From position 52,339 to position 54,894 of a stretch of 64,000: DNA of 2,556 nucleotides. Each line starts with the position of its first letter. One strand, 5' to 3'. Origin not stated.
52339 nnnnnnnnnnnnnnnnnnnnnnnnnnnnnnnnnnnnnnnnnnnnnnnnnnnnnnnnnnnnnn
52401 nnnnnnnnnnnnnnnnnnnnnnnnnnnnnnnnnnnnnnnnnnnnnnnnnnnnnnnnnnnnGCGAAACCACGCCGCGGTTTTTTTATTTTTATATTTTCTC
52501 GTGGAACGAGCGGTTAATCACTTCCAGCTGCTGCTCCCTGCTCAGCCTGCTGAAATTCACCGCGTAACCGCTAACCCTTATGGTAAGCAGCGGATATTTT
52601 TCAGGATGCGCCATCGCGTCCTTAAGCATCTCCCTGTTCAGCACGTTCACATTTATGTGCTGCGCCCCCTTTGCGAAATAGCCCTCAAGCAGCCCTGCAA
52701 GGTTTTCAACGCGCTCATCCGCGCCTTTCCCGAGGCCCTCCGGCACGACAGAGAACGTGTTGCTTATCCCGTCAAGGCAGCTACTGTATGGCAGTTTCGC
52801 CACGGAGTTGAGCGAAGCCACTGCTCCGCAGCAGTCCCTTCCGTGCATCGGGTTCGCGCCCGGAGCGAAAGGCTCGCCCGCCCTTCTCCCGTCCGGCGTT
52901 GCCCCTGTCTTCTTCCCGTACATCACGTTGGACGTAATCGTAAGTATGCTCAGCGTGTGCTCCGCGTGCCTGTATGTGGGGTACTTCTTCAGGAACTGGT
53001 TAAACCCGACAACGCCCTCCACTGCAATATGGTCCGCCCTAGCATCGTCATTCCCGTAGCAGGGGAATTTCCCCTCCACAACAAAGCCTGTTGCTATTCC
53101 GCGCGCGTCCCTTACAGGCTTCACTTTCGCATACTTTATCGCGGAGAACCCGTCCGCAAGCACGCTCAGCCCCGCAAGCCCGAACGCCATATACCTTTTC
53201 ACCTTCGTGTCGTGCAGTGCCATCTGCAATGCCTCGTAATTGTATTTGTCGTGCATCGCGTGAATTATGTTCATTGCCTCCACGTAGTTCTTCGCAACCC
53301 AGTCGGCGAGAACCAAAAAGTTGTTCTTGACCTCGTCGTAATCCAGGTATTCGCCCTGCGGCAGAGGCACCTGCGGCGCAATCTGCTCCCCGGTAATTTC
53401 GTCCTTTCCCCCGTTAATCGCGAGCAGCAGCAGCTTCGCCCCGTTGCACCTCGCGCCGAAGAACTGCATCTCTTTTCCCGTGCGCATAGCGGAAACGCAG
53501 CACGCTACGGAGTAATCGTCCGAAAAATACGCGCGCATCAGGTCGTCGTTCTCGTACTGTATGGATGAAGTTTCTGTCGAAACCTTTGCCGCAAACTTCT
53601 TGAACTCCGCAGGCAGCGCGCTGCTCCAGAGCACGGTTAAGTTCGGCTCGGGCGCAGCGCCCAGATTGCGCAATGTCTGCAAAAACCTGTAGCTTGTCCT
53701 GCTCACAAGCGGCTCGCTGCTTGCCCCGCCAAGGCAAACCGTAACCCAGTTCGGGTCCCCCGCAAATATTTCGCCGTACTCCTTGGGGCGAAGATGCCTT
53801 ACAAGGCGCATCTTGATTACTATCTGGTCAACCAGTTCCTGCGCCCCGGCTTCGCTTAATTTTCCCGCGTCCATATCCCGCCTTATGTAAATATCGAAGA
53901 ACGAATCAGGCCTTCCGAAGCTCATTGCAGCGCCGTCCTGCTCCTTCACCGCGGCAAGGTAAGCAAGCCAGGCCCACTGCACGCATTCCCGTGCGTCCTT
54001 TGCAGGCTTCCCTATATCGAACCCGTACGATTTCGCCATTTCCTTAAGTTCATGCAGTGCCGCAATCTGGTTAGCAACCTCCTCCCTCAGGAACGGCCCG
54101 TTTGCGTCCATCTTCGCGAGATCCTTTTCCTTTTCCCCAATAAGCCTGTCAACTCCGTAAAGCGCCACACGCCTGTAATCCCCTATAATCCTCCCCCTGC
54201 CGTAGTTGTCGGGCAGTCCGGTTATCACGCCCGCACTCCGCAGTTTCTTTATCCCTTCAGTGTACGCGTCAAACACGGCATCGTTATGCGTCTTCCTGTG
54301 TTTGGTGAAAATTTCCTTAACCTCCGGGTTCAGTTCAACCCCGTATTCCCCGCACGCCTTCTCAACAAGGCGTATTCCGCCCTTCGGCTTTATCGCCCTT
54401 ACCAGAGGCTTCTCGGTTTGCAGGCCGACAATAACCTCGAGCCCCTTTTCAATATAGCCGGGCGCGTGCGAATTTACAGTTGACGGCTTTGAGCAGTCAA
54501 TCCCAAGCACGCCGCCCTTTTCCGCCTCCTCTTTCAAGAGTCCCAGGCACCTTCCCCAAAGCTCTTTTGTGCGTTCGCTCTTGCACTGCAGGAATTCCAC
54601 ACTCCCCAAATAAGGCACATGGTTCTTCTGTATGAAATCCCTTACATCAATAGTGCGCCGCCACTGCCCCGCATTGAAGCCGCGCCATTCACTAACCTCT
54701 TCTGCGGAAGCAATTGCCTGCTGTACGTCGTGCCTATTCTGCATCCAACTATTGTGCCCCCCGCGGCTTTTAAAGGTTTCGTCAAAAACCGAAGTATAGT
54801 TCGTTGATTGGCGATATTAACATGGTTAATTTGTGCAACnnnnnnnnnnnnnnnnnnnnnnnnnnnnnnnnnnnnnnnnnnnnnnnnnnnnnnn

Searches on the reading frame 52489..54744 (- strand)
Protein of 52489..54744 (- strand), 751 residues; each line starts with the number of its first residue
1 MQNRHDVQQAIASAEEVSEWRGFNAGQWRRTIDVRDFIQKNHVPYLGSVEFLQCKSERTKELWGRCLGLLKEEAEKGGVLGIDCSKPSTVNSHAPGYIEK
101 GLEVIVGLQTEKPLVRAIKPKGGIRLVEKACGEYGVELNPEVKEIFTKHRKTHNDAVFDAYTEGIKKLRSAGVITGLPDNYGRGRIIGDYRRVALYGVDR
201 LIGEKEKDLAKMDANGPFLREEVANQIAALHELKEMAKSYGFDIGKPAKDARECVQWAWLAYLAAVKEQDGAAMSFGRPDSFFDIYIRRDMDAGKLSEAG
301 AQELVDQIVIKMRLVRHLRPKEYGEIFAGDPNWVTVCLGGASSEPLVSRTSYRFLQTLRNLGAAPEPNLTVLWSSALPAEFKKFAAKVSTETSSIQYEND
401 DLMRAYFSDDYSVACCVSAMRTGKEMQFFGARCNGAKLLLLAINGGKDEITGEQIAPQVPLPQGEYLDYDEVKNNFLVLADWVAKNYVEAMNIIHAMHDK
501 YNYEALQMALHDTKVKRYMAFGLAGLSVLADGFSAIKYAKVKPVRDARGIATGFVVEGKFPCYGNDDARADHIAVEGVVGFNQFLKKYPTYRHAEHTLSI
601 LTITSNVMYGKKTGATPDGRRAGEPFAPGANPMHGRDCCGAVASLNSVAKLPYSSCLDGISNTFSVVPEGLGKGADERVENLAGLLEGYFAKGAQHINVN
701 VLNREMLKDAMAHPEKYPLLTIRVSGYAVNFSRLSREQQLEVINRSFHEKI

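Call 4: search_protein_families(library=pfam, proteins=[window:52489-54744:-])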
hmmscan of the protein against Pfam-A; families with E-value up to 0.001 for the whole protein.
window:52489-54744:- (751 aa): 2 families
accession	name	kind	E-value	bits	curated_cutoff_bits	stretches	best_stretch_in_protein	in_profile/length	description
PF02901.20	PFL-like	-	7.4e-185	616.7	24.3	1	32-610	5-647/647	Pyruvate formate lyase-like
PF01228.26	Gly_radical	-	1.9e-35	122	22.2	1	626-731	1-105/106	Glycine radical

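Call 6: search_protein_families(library=ncbifam, proteins=[window:52489-54744:-])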
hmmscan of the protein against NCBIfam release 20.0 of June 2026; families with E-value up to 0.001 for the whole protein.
window:52489-54744:- (751 aa): 12 families
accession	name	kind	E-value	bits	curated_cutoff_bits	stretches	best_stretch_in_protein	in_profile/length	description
TIGR01255.1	pyr_form_ly_1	equivalog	0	1054.5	994.2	1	20-751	2-744/744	formate C-acetyltransferase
TIGR01774.1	PFL2-3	subfamily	1.8e-65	221.7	678.2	2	559-748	596-784/786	formate C-acetyltransferase/glycerol dehydratase family glycyl radical enzyme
NF048011.1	SfplDhtHpsGDes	equivalog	2.5e-42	145.2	1000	2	560-749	631-820/821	(2S)-3-sulfopropanediol dehydratase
NF043068.1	glycl_HYPD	equivalog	1.1e-40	139.4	1100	2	555-746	592-780/784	trans-4-hydroxy-L-proline dehydratase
NF007437.0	PRK09983.1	equivalog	3.8e-39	134.4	1109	2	559-748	575-763/765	formate C-acetyltransferase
NF033718.1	indole_decarb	equivalog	6.1e-37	127.3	1100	2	561-746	681-864/868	indoleacetate decarboxylase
NF048009.1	SfplDhtHpfGKleb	equivalog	1.8e-36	125.6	1000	2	555-746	627-820/824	(2S)-3-sulfopropanediol dehydratase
TIGR04394.1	choline_CutC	equivalog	2e-35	122.6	1050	2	561-750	602-788/789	choline trimethylamine-lyase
NF038360.1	rad_fix_GrcA3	exception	9.8e-33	112.1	158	1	676-751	3-78/78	autonomous glycyl radical cofactor GrcA3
NF008341.1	PRK11127.1-1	equivalog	1.4e-27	95.5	145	1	690-750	19-79/80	autonomous glycyl radical cofactor GrcA2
NF033715.1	glycyl_HPDL_Lrg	equivalog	1.3e-26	92.8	1150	2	560-748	713-899/901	4-hydroxyphenylacetate decarboxylase large subunit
TIGR04365.1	spare_glycyl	equivalog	5e-23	81.7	170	1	692-750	67-125/126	autonomous glycyl radical cofactor GrcA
